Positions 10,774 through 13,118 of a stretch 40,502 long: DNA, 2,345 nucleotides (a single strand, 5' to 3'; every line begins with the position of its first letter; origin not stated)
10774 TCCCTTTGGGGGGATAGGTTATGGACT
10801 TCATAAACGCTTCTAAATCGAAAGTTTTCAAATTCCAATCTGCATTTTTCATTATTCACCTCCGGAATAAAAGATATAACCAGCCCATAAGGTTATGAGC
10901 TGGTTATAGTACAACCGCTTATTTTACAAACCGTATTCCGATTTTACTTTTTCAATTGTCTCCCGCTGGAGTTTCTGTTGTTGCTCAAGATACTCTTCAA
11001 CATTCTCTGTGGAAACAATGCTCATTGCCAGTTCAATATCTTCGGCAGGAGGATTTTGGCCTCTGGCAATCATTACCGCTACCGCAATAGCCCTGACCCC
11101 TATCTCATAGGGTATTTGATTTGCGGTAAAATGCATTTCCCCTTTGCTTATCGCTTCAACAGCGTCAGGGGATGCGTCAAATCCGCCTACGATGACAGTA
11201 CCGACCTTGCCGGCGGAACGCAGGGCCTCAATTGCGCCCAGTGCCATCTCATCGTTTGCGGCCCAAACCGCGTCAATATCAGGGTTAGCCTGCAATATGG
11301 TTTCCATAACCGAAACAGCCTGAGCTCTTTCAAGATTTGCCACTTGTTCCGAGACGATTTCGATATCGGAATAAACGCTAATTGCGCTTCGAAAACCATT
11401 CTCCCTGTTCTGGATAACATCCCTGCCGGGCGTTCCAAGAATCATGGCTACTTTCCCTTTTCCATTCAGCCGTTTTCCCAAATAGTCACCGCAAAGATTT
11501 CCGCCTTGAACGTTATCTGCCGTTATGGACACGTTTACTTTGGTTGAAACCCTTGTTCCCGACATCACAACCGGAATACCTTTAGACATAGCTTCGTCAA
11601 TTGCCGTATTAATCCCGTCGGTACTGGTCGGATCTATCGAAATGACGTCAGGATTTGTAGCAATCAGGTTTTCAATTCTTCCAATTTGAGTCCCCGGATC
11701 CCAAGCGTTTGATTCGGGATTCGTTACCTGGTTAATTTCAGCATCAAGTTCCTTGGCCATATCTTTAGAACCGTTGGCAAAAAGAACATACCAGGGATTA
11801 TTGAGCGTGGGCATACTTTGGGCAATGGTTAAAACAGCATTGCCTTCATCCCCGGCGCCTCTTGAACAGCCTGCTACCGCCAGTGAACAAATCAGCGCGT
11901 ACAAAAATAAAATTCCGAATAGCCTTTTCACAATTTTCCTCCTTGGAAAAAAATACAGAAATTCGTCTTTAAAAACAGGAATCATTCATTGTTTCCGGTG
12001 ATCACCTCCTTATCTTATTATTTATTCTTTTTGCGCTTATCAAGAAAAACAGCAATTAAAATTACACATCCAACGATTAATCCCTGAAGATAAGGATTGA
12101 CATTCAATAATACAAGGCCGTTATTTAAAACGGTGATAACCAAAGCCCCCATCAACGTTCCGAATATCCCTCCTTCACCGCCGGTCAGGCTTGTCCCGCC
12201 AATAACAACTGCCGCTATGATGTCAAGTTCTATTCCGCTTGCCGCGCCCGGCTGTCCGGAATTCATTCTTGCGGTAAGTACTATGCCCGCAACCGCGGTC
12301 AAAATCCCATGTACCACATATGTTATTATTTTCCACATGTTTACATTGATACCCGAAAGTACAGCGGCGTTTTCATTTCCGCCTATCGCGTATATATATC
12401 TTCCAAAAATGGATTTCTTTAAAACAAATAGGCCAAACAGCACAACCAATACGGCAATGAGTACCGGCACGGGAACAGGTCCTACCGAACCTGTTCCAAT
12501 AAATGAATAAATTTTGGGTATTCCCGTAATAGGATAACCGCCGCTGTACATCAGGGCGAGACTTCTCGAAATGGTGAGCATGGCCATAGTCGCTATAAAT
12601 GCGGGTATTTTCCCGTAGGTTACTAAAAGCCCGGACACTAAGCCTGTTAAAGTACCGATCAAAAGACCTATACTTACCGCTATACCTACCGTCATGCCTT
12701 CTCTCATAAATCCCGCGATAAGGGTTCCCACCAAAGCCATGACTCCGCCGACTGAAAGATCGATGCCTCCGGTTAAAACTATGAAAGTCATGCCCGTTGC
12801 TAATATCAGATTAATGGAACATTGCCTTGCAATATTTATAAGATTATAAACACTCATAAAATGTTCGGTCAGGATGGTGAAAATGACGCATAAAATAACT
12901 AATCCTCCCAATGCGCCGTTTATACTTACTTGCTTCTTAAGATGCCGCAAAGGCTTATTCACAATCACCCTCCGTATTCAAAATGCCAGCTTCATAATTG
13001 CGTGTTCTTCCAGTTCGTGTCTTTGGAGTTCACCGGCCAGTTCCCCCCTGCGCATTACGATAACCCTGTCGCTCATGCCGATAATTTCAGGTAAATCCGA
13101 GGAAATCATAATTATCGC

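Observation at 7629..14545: AT-rich five-gene cassette (CUT2-type sugar ABC importer, orphan glycyl-radical enzyme, activase) set into a GC-rich sugar-acid locus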

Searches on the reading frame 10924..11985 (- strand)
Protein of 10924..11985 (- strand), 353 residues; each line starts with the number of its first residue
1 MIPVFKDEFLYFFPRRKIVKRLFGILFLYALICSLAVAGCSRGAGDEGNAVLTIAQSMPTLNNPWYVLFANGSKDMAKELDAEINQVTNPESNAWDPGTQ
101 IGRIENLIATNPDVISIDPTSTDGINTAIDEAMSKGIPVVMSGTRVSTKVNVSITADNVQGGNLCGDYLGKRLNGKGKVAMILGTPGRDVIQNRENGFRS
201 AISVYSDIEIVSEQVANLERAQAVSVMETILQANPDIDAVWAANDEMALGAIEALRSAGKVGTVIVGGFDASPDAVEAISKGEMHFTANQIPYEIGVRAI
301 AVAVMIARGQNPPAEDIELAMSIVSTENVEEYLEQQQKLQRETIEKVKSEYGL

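Call 4: search_protein_families(library=pfam, proteins=[window:10924-11985:-])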
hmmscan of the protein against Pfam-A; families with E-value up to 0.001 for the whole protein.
window:10924-11985:- (353 aa): 3 families
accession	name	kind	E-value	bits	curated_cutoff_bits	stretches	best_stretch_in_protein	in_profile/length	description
PF13407.12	Peripla_BP_4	-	2e-62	211.5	35.1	1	54-310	1-257/258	Periplasmic binding protein domain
PF00532.27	Peripla_BP_1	-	2.1e-13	50.9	22.2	1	58-263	8-210/281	Periplasmic binding proteins and sugar binding domain of LacI family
PF13377.12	Peripla_BP_3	-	2.9e-06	27.9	26.5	1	177-275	10-116/167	Periplasmic binding protein-like domain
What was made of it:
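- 10924..11985 (-): RbsB-like substrate-binding lipoprotein. The likely true start is 11931 (335 aa), with lipobox LAVAG|C. AT-rich core. Peripla_BP_4 at 211 bits (call 4).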

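Call 5: search_protein_families(library=ncbifam, proteins=[window:10924-11985:-])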
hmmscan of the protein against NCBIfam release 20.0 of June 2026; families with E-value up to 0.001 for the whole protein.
window:10924-11985:- (353 aa): 23 families
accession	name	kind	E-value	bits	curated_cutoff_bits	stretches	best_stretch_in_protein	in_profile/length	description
NF007936.0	PRK10653.1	equivalog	4.6e-50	170.6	337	1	45-313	20-283/295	ribose ABC transporter substrate-binding protein RbsB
NF007254.0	PRK09701.1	equivalog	8.5e-39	133.6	335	1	53-318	26-298/311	D-allose transporter substrate-binding protein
NF041827.1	YtfQ_transport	equivalog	1.7e-32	112.6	510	1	99-338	69-317/320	galactofuranose ABC transporter, galactofuranose-binding protein YtfQ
TIGR02634.1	xylF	equivalog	1.8e-23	83.6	389.55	1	96-345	39-289/302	D-xylose ABC transporter substrate-binding protein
NF052284.1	rhzpin_SBP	equivalog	9.6e-20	70.9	420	1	64-332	14-280/289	rhizopine catabolism ABC transporter substrate-binding protein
NF007680.0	PRK10355.1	equivalog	1.1e-18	67.5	504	1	93-319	63-293/331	D-xylose ABC transporter substrate-binding protein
TIGR02637.1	RhaS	equivalog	1.4e-14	54.1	342.25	1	59-316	6-265/302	rhamnose ABC transporter substrate-binding protein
NF040907.2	ChvE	equivalog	1.2e-13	51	460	1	74-320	18-287/324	multiple monosaccharide ABC transporter substrate-binding protein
NF047341.1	lactose_RbsR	equivalog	1.3e-13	51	382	1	53-260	63-260/331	ribose utilization transcriptional repressor RbsR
NF011937.0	PRK15408.1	equivalog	1.7e-13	50.2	384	1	70-283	46-259/340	autoinducer 2 ABC transporter substrate-binding protein LsrB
NF008185.0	PRK10936.1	equivalog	2.2e-12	46.6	200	1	99-313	93-305/346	TMAO reductase system periplasmic protein TorT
NF007743.0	PRK10423.1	equivalog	1.6e-09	37.3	531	1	136-270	139-274/330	ribose operon transcriptional repressor RbsR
NF052440.1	TransRegGNTRPSEAE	equivalog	5e-09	35.7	400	1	120-325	126-329/333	HTH-type transcriptional regulator GntR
NF007075.0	PRK09526.1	subfamily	1.5e-08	33.9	340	1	127-337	136-339/358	LacI family DNA-binding transcriptional regulator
NF007449.0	PRK10014.1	subfamily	1.8e-08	33.8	310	1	103-260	112-267/342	Mal regulon transcriptional regulator MalI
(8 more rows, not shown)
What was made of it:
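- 10924..11985 (-): RbsB model 170.6 bits against a 337 cutoff (call 5).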

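Call 41: search_solved_structures(query=window:10924-11985:-, max_evalue=1e-20)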
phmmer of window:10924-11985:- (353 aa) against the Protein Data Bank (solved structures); distinct sequences matched with E-value up to 1e-20: 47.
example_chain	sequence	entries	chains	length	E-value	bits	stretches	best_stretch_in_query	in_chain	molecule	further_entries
2ioy_A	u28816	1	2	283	5.2e-55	190.7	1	53-330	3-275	Periplasmic sugar-binding protein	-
1dbp_A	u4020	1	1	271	4.1e-43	151.6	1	53-315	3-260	D-RIBOSE-BINDING PROTEIN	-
1drk_A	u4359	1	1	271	5.7e-43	151.1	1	53-315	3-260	D-RIBOSE-BINDING PROTEIN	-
1urp_A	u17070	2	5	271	6e-43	151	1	53-315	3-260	D-RIBOSE-BINDING PROTEIN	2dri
2gx6_A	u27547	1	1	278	6.2e-43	151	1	53-315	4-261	D-ribose-binding periplasmic protein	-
1ba2_A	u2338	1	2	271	6.9e-43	150.8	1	53-315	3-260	D-RIBOSE-BINDING PROTEIN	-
1drj_A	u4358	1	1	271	6e-42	147.8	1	53-315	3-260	D-RIBOSE-BINDING PROTEIN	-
7e7m_A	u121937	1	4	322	1.1e-40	143.7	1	52-332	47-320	D-ribose ABC transporter substrate-binding protein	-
5dte_A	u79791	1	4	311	1e-38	137.1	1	54-303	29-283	Monosaccharide-transporting ATPase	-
2fn8_A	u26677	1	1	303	1.9e-37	133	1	58-337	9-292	ribose ABC transporter, periplasmic ribose-binding protein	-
4zjp_A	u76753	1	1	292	8.1e-37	130.9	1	53-324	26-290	Monosaccharide-transporting ATPase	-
2fn9_A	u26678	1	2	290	3.9e-35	125.4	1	58-328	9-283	ribose ABC transporter, periplasmic ribose-binding protein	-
4rwe_A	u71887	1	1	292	1.6e-34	123.3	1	54-332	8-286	Sugar-binding transport protein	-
4yo7_A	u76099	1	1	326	1.3e-33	120.3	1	75-333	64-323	Sugar ABC transporter (Sugar-binding protein)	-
1gub_A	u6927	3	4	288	2.3e-28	103.1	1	57-305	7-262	D-ALLOSE-BINDING PERIPLASMIC PROTEIN | PROTEIN (PRECURSOR OF PERIPLASMIC SUGAR RECEPTOR)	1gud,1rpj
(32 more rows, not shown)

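Call 44: search_solved_structures(query=window:10924-11985:-, max_evalue=1e-40, show_alignments=2)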
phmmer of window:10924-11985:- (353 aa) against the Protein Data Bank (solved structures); distinct sequences matched with E-value up to 1e-40: 7.
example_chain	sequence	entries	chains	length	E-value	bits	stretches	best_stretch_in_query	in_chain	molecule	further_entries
2ioy_A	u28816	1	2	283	5.2e-55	190.7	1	53-330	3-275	Periplasmic sugar-binding protein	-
1dbp_A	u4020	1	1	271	4.1e-43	151.6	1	53-315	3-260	D-RIBOSE-BINDING PROTEIN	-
1drk_A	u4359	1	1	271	5.7e-43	151.1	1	53-315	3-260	D-RIBOSE-BINDING PROTEIN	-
1urp_A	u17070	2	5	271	6e-43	151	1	53-315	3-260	D-RIBOSE-BINDING PROTEIN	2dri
2gx6_A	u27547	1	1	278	6.2e-43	151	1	53-315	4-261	D-ribose-binding periplasmic protein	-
1ba2_A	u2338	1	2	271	6.9e-43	150.8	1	53-315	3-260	D-RIBOSE-BINDING PROTEIN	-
1drj_A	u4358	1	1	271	6e-42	147.8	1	53-315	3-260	D-RIBOSE-BINDING PROTEIN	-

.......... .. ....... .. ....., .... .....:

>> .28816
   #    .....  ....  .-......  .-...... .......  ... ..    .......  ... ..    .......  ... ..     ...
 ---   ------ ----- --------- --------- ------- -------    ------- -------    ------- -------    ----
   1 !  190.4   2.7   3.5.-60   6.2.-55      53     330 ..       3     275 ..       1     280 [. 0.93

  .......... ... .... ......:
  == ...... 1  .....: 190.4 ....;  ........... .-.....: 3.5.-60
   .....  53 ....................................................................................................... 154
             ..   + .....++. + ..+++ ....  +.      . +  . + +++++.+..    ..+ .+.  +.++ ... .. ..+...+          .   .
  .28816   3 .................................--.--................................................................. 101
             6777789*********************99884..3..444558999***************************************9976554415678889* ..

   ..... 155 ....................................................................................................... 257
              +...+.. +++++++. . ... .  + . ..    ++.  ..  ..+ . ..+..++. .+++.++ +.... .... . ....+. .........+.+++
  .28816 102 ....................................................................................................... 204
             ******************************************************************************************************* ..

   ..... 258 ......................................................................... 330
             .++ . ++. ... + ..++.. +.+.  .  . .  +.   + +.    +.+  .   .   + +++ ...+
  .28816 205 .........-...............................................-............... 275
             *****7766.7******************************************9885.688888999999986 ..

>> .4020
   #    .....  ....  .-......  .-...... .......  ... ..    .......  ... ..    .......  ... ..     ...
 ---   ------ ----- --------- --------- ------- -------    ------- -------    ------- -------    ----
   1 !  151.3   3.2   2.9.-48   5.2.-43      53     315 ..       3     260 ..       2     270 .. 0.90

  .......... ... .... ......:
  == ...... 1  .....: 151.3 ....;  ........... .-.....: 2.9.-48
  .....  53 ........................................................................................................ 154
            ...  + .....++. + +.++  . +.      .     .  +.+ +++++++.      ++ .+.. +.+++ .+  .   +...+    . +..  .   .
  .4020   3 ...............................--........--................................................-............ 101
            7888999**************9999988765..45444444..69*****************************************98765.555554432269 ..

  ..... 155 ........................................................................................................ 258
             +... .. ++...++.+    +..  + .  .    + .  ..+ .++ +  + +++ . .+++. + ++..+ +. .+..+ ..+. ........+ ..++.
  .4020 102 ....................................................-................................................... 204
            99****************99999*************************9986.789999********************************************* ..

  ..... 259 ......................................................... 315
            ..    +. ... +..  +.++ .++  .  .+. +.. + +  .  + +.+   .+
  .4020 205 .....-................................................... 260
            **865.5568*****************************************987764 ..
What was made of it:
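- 10924..11985 (-): Best PDB matches are 2ioy at 5e-55 and E. coli RbsB at 4e-43 (calls 41, 44).
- Closest known: Ribose ABC transporter RbsABC. Same: Several positions that I recall as ribose contacts in RbsB are kept in the alignment (calls 41, 44).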

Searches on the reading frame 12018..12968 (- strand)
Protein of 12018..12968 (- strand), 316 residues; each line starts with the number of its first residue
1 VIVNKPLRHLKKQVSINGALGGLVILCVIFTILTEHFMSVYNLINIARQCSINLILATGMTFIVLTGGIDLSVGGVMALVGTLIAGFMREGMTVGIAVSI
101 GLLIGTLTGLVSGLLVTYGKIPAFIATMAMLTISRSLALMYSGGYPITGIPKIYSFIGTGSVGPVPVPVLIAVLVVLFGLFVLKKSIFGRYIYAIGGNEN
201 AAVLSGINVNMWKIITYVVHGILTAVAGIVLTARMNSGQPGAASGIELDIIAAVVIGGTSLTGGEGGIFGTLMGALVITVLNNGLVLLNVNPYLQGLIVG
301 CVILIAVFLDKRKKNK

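Call 4: search_protein_families(library=pfam, proteins=[window:12018-12968:-])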
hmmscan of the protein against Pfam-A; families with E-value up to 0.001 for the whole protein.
window:12018-12968:- (316 aa): 1 family
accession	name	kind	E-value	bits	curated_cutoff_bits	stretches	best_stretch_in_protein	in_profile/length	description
PF02653.21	BPD_transp_2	-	7.6e-37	127.3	26.8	1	42-307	1-269/269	Branched-chain amino acid transport system / permease component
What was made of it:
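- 12018..12968 (-): CUT2 permease, a single BPD_transp_2 gene. AT-rich core. Pfam PF02653 (call 4).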

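Call 5: search_protein_families(library=ncbifam, proteins=[window:12018-12968:-])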
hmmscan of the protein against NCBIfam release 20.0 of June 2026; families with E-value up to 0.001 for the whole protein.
window:12018-12968:- (316 aa): 12 families
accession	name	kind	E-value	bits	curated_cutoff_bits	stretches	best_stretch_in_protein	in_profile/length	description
NF007067.0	PRK09512.1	equivalog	3.9e-85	285.9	398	1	19-313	22-320/321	ribose ABC transporter permease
NF040906.3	GguB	equivalog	4.9e-68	230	450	2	167-316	227-375/375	multiple monosaccharide ABC transporter permease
NF008441.0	PRK11285.1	equivalog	4.1e-65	220.1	378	1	23-315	36-328/333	L-arabinose ABC transporter permease AraH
NF007252.0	PRK09699.1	equivalog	2.2e-58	198.1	396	1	19-311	28-322/326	D-allose ABC transporter permease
NF007014.0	PRK09478.1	equivalog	4e-49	167.8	386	1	19-314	18-332/336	galactose/methyl galactoside ABC transporter permease MglC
NF011961.0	PRK15432.1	equivalog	5.4e-46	157.4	388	1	19-313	13-307/344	autoinducer 2 ABC transporter permease LsrC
NF008630.0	PRK11618.1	equivalog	2.2e-45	155.3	363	1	23-283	16-281/331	galactofuranose ABC transporter, permease protein YjfF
NF041862.1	YtfT_transport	equivalog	1.1e-42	146.5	535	1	42-308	55-322/339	galactofuranose ABC transporter, ATP-binding protein YtfT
NF011612.1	PRK15038.1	equivalog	1.5e-28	99.9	500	1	19-307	7-302/322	autoinducer 2 ABC transporter permease LsrD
TIGR03409.1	urea_trans_UrtB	equivalog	2.7e-06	27.3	250.3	1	170-305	149-277/291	urea ABC transporter permease subunit UrtB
TIGR03408.1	urea_trans_UrtC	equivalog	1.1e-05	25.3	296.2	1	171-302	174-298/313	urea ABC transporter permease subunit UrtC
TIGR03727.1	urea_t_UrtC_arc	equivalog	9.7e-05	21.4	575.55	1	169-308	199-331/369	urea ABC transporter, permease protein UrtC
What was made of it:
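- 12018..12968 (-): RbsC-like at 285.9 bits, below the 398 cutoff (call 5).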
